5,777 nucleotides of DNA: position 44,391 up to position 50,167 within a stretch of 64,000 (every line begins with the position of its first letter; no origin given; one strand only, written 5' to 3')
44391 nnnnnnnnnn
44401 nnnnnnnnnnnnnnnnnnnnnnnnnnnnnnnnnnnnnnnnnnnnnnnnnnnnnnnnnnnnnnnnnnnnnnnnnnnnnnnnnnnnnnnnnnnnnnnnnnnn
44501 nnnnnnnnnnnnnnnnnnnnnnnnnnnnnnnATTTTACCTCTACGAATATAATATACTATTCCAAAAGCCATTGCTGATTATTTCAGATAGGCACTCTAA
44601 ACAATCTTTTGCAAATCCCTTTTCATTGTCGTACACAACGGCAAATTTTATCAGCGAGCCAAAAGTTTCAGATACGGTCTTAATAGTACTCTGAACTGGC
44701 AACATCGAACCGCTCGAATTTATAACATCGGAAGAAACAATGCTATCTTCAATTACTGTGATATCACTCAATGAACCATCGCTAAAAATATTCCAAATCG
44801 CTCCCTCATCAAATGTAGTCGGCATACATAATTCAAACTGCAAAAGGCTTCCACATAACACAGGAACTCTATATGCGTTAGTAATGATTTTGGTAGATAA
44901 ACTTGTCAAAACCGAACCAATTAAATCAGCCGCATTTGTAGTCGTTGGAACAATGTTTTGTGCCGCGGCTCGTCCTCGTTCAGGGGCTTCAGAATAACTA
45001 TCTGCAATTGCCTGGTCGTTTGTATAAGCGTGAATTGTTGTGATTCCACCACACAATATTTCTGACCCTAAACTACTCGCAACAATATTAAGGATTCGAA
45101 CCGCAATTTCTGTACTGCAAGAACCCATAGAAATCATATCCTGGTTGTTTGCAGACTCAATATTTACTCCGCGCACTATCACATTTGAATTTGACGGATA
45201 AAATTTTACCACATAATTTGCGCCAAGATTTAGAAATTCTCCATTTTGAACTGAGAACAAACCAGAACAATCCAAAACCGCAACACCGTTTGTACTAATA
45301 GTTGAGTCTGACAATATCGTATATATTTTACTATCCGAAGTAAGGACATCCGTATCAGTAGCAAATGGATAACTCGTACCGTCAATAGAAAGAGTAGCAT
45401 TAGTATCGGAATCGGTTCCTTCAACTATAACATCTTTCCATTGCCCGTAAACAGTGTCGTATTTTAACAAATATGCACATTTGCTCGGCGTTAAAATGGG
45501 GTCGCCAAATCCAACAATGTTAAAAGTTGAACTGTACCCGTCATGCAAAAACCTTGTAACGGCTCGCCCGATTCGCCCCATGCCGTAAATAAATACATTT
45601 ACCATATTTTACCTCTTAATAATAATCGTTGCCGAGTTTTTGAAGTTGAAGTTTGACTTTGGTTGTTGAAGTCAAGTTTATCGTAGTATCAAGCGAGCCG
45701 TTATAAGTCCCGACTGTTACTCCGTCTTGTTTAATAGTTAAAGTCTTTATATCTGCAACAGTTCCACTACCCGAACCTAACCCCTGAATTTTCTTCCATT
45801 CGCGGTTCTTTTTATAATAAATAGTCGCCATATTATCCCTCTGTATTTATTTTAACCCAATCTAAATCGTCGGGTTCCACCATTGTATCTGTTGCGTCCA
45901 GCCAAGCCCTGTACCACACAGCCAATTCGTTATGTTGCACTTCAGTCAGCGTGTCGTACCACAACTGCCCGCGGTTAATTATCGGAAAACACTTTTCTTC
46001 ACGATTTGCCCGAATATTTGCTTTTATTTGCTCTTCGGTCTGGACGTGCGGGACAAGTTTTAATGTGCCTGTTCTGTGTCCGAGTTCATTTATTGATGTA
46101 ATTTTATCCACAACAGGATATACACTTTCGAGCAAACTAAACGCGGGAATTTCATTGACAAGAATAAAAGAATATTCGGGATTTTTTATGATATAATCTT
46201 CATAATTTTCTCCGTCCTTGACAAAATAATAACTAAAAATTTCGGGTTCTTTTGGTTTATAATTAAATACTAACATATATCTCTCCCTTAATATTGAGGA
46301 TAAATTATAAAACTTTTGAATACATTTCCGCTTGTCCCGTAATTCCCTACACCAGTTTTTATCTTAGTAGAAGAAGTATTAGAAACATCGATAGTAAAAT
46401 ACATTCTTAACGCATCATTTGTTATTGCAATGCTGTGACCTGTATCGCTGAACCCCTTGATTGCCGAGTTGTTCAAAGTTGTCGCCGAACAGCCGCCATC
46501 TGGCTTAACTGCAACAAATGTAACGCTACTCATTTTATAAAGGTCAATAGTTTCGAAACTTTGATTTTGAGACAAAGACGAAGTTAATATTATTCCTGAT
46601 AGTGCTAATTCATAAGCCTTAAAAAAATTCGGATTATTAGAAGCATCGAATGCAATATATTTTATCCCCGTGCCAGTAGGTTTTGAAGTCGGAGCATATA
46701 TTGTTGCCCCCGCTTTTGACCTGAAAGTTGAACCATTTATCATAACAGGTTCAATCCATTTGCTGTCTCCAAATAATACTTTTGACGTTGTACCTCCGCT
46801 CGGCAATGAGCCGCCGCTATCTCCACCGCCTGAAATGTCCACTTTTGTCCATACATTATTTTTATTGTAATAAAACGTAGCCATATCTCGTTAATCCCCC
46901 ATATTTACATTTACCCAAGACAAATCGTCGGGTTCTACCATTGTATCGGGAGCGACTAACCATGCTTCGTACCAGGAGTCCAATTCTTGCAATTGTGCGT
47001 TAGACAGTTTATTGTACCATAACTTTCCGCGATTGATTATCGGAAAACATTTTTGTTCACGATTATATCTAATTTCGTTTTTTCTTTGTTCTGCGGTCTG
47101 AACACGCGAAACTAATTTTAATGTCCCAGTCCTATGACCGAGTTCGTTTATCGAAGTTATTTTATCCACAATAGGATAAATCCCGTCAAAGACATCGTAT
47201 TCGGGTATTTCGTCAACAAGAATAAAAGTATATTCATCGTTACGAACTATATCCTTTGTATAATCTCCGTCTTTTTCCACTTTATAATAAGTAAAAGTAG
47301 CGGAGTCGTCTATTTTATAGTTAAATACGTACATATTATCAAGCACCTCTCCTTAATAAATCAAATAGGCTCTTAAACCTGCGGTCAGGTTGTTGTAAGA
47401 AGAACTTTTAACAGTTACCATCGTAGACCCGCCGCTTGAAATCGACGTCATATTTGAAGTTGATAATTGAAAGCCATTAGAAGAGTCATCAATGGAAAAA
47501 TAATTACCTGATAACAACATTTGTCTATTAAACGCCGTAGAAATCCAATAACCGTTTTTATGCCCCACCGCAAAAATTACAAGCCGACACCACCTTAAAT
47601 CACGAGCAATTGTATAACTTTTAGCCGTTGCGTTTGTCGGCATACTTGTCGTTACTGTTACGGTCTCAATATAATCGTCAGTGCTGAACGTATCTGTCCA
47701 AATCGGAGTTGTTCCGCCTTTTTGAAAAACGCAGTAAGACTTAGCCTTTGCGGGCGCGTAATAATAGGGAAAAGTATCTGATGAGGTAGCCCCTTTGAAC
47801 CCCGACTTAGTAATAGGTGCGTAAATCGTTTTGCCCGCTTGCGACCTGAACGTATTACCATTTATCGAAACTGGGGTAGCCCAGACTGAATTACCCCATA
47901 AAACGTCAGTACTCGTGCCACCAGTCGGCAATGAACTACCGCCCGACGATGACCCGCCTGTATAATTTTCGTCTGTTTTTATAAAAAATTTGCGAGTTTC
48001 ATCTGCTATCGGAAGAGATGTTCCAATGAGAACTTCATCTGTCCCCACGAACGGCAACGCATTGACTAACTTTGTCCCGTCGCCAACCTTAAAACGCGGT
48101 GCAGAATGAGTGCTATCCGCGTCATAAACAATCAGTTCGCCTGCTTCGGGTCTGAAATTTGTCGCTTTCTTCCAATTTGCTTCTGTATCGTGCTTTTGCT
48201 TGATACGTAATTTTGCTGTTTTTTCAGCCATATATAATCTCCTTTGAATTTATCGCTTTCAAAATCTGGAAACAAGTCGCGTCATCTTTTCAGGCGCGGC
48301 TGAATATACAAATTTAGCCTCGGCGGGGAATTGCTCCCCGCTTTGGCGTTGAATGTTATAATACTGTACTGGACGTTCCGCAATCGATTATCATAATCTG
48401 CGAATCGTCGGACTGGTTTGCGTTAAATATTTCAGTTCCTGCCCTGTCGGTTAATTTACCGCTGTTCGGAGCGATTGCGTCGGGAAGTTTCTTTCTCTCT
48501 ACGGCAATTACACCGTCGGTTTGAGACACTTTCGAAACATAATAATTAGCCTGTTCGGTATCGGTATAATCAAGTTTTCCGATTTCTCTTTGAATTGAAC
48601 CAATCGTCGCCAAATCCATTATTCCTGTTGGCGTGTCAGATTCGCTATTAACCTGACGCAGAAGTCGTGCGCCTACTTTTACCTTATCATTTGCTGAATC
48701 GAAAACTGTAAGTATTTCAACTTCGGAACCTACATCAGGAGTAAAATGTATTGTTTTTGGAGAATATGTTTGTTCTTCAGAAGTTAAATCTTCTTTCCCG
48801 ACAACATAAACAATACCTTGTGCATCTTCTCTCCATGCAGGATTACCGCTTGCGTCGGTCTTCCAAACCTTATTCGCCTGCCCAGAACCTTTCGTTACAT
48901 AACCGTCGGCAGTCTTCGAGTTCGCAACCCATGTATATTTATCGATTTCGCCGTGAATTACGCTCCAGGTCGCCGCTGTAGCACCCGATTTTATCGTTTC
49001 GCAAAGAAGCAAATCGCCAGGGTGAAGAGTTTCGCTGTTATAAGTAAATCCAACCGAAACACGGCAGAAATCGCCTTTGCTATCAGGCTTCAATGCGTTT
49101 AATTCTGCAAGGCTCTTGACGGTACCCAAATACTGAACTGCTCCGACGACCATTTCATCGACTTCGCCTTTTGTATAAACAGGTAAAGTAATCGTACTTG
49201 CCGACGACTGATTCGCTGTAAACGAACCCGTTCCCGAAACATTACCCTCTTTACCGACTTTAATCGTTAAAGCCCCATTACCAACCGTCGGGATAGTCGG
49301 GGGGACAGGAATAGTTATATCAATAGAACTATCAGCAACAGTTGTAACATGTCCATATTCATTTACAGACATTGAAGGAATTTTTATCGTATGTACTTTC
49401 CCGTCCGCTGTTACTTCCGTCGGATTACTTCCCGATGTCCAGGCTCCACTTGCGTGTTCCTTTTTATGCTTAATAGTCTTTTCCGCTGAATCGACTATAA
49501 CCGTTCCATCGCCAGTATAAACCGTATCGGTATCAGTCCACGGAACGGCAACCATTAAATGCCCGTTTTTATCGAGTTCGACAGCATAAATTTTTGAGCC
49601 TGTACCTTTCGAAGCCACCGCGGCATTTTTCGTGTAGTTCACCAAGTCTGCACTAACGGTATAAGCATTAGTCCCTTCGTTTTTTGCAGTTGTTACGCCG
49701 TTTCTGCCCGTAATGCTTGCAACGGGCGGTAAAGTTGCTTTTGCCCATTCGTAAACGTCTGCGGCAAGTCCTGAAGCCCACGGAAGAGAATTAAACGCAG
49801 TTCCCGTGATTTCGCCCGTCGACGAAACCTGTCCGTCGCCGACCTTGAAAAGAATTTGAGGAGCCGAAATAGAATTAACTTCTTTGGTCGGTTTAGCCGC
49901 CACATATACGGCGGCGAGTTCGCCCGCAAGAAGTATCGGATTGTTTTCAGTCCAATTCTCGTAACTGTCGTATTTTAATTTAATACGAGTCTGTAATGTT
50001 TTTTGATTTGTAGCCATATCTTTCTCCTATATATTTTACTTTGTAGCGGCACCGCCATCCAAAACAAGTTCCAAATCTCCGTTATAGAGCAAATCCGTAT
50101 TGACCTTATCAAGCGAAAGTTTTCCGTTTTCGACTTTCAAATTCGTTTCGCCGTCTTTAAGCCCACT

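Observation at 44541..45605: Full-length GAPDH homologue embedded in the tail-fibre locus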

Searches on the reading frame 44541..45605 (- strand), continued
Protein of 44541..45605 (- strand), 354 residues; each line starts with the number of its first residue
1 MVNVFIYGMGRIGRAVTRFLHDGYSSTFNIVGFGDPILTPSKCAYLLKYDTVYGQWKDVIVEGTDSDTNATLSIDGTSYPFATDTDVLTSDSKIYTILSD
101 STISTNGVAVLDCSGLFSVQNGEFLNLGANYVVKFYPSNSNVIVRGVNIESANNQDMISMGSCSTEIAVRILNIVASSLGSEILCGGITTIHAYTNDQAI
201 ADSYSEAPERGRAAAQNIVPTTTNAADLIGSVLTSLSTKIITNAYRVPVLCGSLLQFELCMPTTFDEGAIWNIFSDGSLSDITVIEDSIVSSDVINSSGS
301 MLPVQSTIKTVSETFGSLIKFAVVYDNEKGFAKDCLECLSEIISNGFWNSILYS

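Call 80: fold_search(model_id=the predicted structure, library=viral)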
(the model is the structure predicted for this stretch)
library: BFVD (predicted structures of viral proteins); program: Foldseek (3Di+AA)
matches with E <= 10: 549; with E <= 0.001: 1
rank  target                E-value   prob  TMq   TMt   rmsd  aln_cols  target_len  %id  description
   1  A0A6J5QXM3            2.2e-04  0.99  0.35  0.38  11.0       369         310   11  MviM Predicted dehydrogenases and related proteins [uncultured Caudovirales phage]
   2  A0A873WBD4            1.4e-02  0.28  0.26  0.24  20.8       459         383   10  (no name in the UniProt tables at hand)
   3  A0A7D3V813            3.5e-02  0.44  0.38  0.24  11.9       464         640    8  Oxidoreductase [Fadolivirus FV1/VV64]
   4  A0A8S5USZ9            6.8e-02  0.08  0.18  0.18  18.9       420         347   10  Tubulin [Myoviridae sp. ctijX18]
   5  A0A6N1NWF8            7.2e-02  0.38  0.16  0.12  10.6       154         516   15  Putative orfan [Tupanvirus soda lake]
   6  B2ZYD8                1.1e-01  0.02  0.10  0.13  16.0       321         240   10  Nucleotidyl transferase [Ralstonia phage phiRSL1]
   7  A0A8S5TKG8            1.8e-01  0.47  0.10  0.28   5.3        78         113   14  Uncharacterized protein [Podoviridae sp. ctz6O13]
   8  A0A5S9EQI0            2.6e-01  0.09  0.15  0.21  16.6       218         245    8  Uncharacterized protein [Tenacibaculum phage PTm1]
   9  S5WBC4                2.7e-01  0.51  0.12  0.15   5.3        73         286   10  Uncharacterized protein [Pseudomonas phage PaBG]
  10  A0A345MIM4            3.1e-01  0.04  0.11  0.11  21.6       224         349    9  Major capsid protein [Gordonia phage Daredevil]
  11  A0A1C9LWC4            3.3e-01  0.10  0.17  0.26  17.0       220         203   10  (no name in the UniProt tables at hand)
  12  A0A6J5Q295            3.5e-01  0.07  0.16  0.20  11.6       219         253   10  N-acetylneuraminic acid synthase, N-terminal [uncultured Caudovirales phage]
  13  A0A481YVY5            3.7e-01  0.06  0.13  0.07  17.3       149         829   13  Uncharacterized protein [Marseillevirus LCMAC102]
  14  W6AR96                4.4e-01  0.20  0.25  0.40   7.1       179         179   13  Uncharacterized protein [Erwinia phage Ea35-70]
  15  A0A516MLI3            4.7e-01  0.12  0.11  0.22   7.1        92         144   11  (no name in the UniProt tables at hand)
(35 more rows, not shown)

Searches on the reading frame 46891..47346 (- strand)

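Call 3: search_protein_families(library=pfam, proteins=[window:46891-47346:-], max_evalue=0.1)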
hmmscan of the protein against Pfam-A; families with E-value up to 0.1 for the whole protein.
window:46891-47346:- (151 aa): 2 families
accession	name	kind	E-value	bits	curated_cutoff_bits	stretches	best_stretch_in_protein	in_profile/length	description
PF25713.1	N4_GP8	-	0.03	15.3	25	0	91-116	11-35/62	Bacteriophage N4 DNA replication inhibitor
PF07724.20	AAA_2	-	0.099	13.1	27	0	19-70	57-109/166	AAA domain (Cdc48 subfamily)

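Call 8: search_protein_families(library=phrogs, proteins=[window:46891-47346:-], max_evalue=0.01)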
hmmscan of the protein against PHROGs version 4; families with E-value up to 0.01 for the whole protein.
window:46891-47346:- (151 aa): 0 families

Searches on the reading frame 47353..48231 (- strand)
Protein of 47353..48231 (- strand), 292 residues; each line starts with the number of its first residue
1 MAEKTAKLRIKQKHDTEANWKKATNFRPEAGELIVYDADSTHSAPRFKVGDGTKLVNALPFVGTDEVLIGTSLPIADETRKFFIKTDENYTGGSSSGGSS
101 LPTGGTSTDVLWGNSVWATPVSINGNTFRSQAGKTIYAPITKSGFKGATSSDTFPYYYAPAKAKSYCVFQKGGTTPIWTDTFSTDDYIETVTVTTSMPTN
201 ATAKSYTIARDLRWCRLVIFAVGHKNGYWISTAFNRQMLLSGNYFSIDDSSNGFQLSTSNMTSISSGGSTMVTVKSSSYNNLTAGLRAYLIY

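Call 3: search_protein_families(library=pfam, proteins=[window:47353-48231:-], max_evalue=0.1)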
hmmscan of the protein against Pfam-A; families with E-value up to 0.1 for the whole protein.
window:47353-48231:- (292 aa): 2 families
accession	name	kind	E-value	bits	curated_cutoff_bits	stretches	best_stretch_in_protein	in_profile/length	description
PF18454.7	Mtd_N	-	0.0085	16.4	26.3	1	10-53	1-36/37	Major tropism determinant N-terminal domain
PF13759.12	2OG-FeII_Oxy_5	-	0.07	14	27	0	11-49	53-91/101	Putative 2OG-Fe(II) oxygenase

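Call 8: search_protein_families(library=phrogs, proteins=[window:47353-48231:-], max_evalue=0.01)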
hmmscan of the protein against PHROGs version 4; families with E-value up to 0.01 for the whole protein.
window:47353-48231:- (292 aa): 1 family
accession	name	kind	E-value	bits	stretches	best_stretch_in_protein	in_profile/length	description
phrog_19976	-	tail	3e-05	24.6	1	7-69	7-67/256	tail assembly protein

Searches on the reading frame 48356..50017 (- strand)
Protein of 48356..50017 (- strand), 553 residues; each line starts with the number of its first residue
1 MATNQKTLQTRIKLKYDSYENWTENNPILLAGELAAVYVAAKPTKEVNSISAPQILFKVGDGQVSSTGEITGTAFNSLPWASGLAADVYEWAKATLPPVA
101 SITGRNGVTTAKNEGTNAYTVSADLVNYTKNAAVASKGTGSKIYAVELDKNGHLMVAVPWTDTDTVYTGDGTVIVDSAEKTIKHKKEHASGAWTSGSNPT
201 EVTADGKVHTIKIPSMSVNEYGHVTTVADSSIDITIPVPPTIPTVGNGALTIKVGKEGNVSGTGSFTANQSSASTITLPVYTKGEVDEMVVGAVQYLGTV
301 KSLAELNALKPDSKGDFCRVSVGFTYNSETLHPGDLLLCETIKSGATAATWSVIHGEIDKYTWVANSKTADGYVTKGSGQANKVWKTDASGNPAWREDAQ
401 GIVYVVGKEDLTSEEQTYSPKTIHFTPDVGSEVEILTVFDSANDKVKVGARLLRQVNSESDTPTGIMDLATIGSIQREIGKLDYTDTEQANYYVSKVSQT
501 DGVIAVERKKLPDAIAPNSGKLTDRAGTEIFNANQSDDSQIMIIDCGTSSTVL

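Call 3: search_protein_families(library=pfam, proteins=[window:48356-50017:-], max_evalue=0.1)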
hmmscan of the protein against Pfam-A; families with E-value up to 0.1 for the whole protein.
window:48356-50017:- (553 aa): 0 families

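Call 8: search_protein_families(library=phrogs, proteins=[window:48356-50017:-], max_evalue=0.01)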
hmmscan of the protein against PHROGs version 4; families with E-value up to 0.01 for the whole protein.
window:48356-50017:- (553 aa): 1 family
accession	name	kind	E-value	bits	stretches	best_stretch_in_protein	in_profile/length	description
phrog_21765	-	unknown function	3.7e-08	33.8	1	356-398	337-379/422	-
